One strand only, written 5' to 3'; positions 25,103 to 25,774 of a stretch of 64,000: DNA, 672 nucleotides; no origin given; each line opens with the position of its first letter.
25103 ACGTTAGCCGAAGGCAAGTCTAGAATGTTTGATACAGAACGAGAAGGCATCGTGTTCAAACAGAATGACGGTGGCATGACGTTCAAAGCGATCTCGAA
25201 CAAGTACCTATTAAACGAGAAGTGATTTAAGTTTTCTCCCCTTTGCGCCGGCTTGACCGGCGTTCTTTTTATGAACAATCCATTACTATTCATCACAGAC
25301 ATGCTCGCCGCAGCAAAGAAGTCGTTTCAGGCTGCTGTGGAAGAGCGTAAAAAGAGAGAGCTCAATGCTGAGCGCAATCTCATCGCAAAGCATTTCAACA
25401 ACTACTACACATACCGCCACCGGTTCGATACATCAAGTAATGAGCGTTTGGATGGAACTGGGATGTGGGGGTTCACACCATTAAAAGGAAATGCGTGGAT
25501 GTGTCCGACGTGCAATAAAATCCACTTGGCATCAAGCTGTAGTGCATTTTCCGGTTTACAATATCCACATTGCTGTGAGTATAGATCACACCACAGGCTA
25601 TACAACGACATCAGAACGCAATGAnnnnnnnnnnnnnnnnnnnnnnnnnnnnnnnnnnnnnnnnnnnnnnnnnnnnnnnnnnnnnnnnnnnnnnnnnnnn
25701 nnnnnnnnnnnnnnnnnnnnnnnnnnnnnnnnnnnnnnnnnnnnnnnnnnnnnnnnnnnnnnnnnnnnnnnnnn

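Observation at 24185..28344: Expanded RNA healing-and-sealing module: Rnl5-like ligase, standalone Toprim, metallophosphoesterase, P-loop kinase and Rnl1-like ligase in one run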

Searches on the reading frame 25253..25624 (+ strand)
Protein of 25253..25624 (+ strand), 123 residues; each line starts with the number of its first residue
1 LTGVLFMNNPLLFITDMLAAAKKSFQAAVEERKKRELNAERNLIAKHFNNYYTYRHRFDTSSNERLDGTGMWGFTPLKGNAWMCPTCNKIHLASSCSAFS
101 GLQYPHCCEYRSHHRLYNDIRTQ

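Call 3: search_protein_families(library=pfam, proteins=[window:25253-25624:+], max_evalue=0.01)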
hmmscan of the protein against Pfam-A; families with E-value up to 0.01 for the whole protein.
window:25253-25624:+ (123 aa): 0 families

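Call 4: search_protein_families(library=phrogs, proteins=[window:25253-25624:+], max_evalue=0.001)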
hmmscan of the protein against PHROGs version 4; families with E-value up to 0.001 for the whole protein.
window:25253-25624:+ (123 aa): 0 families

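Call 9: search_dna_similar(query=window:25253-25624:+, collection=phages, mode=protein, max_rows=40, max_evalue=0.01)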
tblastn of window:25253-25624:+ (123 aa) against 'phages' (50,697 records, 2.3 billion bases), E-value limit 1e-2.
Records with a match: 1; places in all: 1; records where one place covers at least 80% of the query: 0.
Best place of each record, by identity: <60% 1.
By first word of the organism name: Xanthomonas 1.
By host as written in the record: Xanthomonas sp. 1.
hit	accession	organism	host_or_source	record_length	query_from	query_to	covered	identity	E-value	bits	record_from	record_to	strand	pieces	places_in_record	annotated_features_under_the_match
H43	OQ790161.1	Xanthomonas phage RTH11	Xanthomonas sp.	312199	40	119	65%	31.3%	1e-5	48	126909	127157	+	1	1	hypothetical protein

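Call 40: get_annotated_region(hit=H43, flank=6000)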
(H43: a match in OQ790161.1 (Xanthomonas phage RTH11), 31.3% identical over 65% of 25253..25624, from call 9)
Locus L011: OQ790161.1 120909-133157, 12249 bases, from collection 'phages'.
description: Xanthomonas phage RTH11, complete genome.
organism: Xanthomonas phage RTH11 (NCBI taxid 3044021)
taxonomy: Viruses; Duplodnaviria; Heunggongvirae; Uroviricota; Caudoviricetes
host: Xanthomonas sp.; source: Ditch water; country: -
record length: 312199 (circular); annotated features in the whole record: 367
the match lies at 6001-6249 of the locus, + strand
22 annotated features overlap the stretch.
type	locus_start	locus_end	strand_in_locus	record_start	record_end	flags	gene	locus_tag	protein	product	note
CDS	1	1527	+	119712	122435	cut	-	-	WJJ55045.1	NAD-dependent DNA ligase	NAD-dependent DNA ligase LigA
CDS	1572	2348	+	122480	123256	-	-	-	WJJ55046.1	hypothetical protein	-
CDS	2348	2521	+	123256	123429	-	-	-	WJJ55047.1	hypothetical protein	-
CDS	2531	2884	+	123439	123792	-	-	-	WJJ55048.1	hypothetical protein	-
CDS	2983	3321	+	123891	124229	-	-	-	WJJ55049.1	hypothetical protein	-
CDS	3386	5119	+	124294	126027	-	-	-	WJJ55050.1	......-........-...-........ exonuclease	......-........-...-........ exonuclease RecJ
CDS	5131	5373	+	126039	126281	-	-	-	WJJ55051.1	hypothetical protein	-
CDS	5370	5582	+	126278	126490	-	-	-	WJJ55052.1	hypothetical protein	-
CDS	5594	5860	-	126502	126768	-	-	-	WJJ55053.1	hypothetical protein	-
CDS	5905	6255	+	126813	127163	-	-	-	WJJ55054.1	hypothetical protein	-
CDS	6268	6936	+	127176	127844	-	-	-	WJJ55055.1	tail protein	-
CDS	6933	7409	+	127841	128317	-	-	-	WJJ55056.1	hypothetical protein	-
CDS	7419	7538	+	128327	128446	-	-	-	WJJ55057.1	hypothetical protein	-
CDS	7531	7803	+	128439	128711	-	-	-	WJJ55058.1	hypothetical protein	-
CDS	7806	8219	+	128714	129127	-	-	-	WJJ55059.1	hypothetical protein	-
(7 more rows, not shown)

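Call 57: search_protein_families(library=ncbifam, proteins=[window:25271-25624:+], max_evalue=0.01)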
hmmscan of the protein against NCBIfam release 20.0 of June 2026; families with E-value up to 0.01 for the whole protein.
window:25271-25624:+ (117 aa): 0 families

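Call 79: find_homologous_proteins(query=window:25271-25624:+, max_evalue=0.001)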
Query window:25271-25624:+ (117 aa): 13 proteins with E <= 0.001 among 19 candidates.
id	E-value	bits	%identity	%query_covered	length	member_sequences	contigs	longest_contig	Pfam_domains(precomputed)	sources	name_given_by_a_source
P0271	2.4e-72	258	94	100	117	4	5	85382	-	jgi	-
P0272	1.9e-51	191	76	93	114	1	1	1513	-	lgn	-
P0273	9.9e-46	172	67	98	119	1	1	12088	-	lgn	-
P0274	2.0e-45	171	67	91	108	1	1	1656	-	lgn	-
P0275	2.8e-45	171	71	87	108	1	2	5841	-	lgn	-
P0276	4.6e-44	167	67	94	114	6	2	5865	-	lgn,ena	-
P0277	5.5e-44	167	69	87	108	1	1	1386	-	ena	-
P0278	9.2e-43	163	69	87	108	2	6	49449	-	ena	-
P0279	4.4e-41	157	62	98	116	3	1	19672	-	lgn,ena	-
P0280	2.9e-36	142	59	95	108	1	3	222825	-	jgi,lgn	-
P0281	1.5e-29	120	51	95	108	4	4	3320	-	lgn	-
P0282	2.7e-18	84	44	85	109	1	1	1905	-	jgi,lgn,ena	-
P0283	1.6e-9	56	36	91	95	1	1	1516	-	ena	-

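Call 81: find_encoding_contigs(protein=P0280, flank=6000, max_places=2)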
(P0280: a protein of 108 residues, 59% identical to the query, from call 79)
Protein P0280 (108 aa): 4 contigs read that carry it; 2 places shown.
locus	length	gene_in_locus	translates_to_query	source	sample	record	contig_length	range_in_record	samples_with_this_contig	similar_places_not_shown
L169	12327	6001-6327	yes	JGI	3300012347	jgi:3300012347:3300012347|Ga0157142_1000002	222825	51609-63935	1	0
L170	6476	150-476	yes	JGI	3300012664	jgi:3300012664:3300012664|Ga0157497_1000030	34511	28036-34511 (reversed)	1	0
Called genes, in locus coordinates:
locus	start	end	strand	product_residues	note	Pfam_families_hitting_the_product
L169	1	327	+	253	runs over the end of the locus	PF02562:PhoH, PF13604:AAA_30 (weak)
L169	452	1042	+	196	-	-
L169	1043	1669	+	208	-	PF13759:2OG-FeII_Oxy_5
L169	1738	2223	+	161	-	-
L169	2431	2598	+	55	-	-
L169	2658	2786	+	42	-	-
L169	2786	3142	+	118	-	-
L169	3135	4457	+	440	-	PF04675:DNA_ligase_A_N (faint), PF01068:DNA_ligase_A_M, PF14743:DNA_ligase_OB_2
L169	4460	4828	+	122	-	-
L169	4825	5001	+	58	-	-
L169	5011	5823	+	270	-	PF01145:Band_7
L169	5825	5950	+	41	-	-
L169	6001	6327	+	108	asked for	-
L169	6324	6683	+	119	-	-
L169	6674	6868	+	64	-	-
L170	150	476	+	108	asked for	-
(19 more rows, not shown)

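Call 82: find_encoding_contigs(protein=P0278, flank=6000, max_places=2)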
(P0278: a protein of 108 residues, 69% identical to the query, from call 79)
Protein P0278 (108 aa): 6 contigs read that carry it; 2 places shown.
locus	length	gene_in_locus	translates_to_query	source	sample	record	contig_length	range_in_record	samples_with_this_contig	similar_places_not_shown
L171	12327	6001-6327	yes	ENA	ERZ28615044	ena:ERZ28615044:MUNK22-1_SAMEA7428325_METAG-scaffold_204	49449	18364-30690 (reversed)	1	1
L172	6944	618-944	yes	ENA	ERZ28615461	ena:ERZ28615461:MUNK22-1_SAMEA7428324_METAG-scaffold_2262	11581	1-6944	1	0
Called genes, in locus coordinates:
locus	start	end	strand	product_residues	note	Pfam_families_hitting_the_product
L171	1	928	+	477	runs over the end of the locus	PF11443:DUF2828, PF25043:DUF7788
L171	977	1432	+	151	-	PF02915:Rubrerythrin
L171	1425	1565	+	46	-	PF00301:Rubredoxin (faint)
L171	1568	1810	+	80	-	-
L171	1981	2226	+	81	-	-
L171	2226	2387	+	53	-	-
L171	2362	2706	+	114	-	-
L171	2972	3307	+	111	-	-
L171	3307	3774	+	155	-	PF13671:AAA_33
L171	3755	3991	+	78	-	PF24749:DUF7695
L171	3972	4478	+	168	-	PF23474:Acb1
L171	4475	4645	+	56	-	-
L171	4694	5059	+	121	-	PF11750:DUF3307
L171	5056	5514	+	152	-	PF02481:DNA_processg_A (faint), PF10686:YAcAr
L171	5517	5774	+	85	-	PF04448:DUF551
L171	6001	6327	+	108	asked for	-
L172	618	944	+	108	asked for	-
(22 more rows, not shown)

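Call 114: predict_structure(alignment_id=A10)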
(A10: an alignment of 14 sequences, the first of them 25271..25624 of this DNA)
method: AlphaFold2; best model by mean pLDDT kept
length: 117 residues; sequences in the alignment: 14
mean_pLDDT: 85.0   pTM: 0.66
mean pLDDT of the five models: 85.0, 83.6, 79.0, 78.6, 76.5
residues with pLDDT >= 90: 47; 70-90: 60; 50-70: 4; < 50: 6
segments of 3 or more residues with pLDDT < 50: 112-117
pLDDT, mean of each block of 10 residues (from residue 1): 79 89 90 90 89 92 81 92 92 88 81 46
secondary structure, 60 per line:
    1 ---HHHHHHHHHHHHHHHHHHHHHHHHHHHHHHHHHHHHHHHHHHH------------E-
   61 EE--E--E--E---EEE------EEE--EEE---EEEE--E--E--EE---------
elements in order: H4-46 E75-77 E84-86 E89-91 E95-98

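Call 116: fold_search(model_id=the predicted structure, library=pdb)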
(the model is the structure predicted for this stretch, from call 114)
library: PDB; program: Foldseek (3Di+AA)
matches with E <= 10: 24; with E <= 0.001: 0
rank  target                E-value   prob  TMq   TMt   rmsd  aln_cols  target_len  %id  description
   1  6kl9_B                3.0e+00  0.11  0.31  0.31  13.4        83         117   11  Structure of LbCas12a-crRNA complex bound to AcrVA4 (form A complex) (released 2019-09-11)
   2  6erv_A                3.9e+00  0.03  0.22  0.09  10.5        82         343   17  Crystal Structure of the Protein-Kinase A catalytic subunit from Criteculus Griseus in complex with compounds RKp013 (released 2018-10-31)
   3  6j9a_A                4.2e+00  0.02  0.13  0.14   7.5        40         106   15  Crystal structure of Arabidopsis thaliana VAL1 in complex with FLC DNA fragment (released 2019-05-29)
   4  1syk_A                4.5e+00  0.02  0.22  0.10   9.5        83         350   16  Crystal structure of E230Q mutant of cAMP-dependent protein kinase reveals unexpected apoenzyme conformation (released 2005-05-17)
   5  8jd3_B                4.8e+00  0.02  0.21  0.08  17.1        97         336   16  Cryo-EM structure of Gi1-bound mGlu2-mGlu3 heterodimer (released 2023-06-21)
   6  8wdu_H                5.8e+00  0.02  0.17  0.09   5.2        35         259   14  Photosynthetic LH1-RC complex from the purple sulfur bacterium Allochromatium vinosum purified by sucrose density (released 2024-02-21)
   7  7q8e_A                5.8e+00  0.02  0.17  0.07   8.3        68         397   15  Crystal Structure of the MurT-GatD Enzyme Complex from Staphylococcus aureus COL strain (released 2023-05-24)
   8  3qam_E                5.8e+00  0.01  0.16  0.07  11.8        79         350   18  Crystal Structure of Glu208Ala mutant of catalytic subunit of cAMP-dependent protein kinase (released 2011-12-07)
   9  2j0k_B                5.8e+00  0.01  0.13  0.04  11.5        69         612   12  Crystal structure of a fragment of focal adhesion kinase containing the FERM and kinase domains. (released 2007-07-03)
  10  9h1o_C                6.6e+00  0.01  0.11  0.18   7.5        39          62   31  Cryo-EM structure of taxol-microtubules in complex with the C1 domain of GEFH1 (released 2025-10-29)
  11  5ntj_A                7.1e+00  0.02  0.23  0.09  10.3        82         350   18  Crystal Structure of the Protein-Kinase A catalytic subunit from Criteculus Griseus in complex with compound RKp032 (released 2018-05-30)
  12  6eru_A                7.1e+00  0.02  0.22  0.09  10.2        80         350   15  Crystal Structure of the Protein-Kinase A catalytic subunit from Criteculus Griseus in complex with compound RKp120 (released 2018-10-31)
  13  7pie_A                7.1e+00  0.02  0.22  0.09  10.5        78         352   15  Protein kinase A catalytic subunit in complex with PKI5-24 and EN068 (released 2022-09-21)
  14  4wih_A                7.1e+00  0.02  0.22  0.09  10.6        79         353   18  Crystal structure of cAMP-dependent Protein Kinase A from Cricetulus griseus (released 2014-10-22)
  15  7mq8_LS               7.6e+00  0.02  0.19  0.07   7.0        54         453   11  Cryo-EM structure of the human SSU processome, state pre-A1 (released 2021-09-22)
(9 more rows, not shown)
